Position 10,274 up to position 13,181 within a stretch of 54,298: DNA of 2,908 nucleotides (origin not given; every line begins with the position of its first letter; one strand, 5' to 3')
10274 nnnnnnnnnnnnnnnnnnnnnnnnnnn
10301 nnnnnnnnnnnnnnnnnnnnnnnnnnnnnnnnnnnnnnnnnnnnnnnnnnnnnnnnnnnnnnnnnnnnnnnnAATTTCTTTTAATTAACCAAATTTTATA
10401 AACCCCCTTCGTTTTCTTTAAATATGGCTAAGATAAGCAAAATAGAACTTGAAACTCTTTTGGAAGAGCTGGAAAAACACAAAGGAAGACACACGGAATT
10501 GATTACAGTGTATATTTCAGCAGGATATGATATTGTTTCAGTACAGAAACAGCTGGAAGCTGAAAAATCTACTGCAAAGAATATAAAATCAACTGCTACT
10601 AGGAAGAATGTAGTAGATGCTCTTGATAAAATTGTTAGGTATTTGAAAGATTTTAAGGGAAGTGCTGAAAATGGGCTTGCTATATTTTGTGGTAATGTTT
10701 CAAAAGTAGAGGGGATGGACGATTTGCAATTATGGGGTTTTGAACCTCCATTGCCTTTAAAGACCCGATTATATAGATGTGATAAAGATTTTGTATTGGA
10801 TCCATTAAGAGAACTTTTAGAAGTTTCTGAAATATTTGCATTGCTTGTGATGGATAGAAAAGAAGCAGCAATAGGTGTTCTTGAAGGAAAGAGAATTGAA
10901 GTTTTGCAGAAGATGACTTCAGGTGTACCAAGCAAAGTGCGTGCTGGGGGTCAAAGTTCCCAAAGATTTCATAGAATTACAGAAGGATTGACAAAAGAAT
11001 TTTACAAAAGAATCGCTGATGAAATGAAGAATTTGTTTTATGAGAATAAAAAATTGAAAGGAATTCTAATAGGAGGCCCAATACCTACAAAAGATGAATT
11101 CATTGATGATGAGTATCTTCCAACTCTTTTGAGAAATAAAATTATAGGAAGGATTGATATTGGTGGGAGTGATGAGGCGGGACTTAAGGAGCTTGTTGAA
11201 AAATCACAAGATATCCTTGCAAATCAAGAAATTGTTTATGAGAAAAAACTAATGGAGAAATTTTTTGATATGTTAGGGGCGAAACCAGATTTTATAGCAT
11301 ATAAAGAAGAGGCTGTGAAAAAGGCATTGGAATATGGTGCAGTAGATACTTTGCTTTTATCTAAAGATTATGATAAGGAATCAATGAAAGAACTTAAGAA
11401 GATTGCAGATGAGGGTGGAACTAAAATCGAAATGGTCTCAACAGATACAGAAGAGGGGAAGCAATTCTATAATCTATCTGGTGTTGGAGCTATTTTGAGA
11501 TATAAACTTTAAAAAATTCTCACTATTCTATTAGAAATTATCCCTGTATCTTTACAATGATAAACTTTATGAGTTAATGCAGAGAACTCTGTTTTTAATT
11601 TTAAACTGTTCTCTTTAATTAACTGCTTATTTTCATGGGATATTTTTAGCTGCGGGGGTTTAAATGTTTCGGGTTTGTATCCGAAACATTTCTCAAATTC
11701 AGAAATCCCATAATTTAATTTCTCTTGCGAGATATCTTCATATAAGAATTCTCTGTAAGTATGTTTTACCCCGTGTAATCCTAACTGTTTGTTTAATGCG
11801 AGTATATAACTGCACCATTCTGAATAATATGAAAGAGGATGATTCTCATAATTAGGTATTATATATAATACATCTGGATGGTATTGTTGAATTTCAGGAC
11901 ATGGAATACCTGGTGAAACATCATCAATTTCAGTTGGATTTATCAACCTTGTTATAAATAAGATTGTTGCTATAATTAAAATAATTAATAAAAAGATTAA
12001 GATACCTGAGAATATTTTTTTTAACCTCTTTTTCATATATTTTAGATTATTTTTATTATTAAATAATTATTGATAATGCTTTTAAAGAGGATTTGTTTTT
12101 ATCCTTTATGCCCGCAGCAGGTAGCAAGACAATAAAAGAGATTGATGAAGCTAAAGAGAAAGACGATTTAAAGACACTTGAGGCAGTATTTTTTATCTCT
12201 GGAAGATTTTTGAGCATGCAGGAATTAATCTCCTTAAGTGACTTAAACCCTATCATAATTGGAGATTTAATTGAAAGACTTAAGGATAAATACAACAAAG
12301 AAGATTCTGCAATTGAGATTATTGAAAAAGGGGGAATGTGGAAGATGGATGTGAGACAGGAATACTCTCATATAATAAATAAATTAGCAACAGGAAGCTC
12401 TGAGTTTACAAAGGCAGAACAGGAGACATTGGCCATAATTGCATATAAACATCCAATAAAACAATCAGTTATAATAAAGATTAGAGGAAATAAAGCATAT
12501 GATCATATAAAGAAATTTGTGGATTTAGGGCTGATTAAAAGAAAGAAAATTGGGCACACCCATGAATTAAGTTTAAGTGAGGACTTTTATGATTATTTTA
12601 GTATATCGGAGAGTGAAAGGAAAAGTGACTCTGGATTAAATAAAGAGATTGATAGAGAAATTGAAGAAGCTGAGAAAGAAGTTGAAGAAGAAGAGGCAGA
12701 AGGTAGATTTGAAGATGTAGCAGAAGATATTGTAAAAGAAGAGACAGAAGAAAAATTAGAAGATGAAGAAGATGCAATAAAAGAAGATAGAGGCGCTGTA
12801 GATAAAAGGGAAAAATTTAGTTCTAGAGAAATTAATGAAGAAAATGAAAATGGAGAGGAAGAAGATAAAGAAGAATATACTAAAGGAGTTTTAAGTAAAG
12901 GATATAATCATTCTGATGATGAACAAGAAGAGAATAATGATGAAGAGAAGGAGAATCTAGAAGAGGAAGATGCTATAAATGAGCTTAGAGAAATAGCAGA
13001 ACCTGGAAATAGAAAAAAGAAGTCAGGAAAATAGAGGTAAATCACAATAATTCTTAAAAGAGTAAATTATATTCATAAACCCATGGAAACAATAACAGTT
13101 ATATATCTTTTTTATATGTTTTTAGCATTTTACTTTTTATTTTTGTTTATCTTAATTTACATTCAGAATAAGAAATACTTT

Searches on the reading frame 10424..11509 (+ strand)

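Call 51: search_protein_families(library=pfam, proteins=[window:10424-11509:+], max_evalue=0.00001)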
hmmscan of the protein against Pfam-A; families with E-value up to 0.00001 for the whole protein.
window:10424-11509:+ (362 aa): 5 families
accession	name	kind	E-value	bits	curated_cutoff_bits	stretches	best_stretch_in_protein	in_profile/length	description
PF03464.20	eRF1_2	-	2e-35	122.5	27.1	1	138-266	2-132/133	eRF1 domain 2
PF03465.20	eRF1_3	-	1.9e-20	73.8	25.8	1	271-362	2-106/106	eRF1 domain 3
PF18854.6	baeRF_family10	-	7.5e-14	52.6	27.1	1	126-250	4-129/143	Bacterial archaeo-eukaryotic release factor family 10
PF03463.20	eRF1_1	-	1.2e-13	51.6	23.8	1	14-132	5-123/123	eRF1 domain 1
PF18859.6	acVLRF1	-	3.3e-11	43.9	27.1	1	141-260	5-123/130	Actinobacteria/chloroflexi VLRF1 release factor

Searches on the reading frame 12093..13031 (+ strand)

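Call 51: search_protein_families(library=pfam, proteins=[window:12093-13031:+], max_evalue=0.00001)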
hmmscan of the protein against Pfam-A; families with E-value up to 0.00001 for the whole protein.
window:12093-13031:+ (313 aa): 1 family
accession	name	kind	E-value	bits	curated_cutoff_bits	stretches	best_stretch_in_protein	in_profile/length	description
PF04079.22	SMC_ScpB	-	5e-34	117.6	27.4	1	28-174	2-154/160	Segregation and condensation complex subunit ScpB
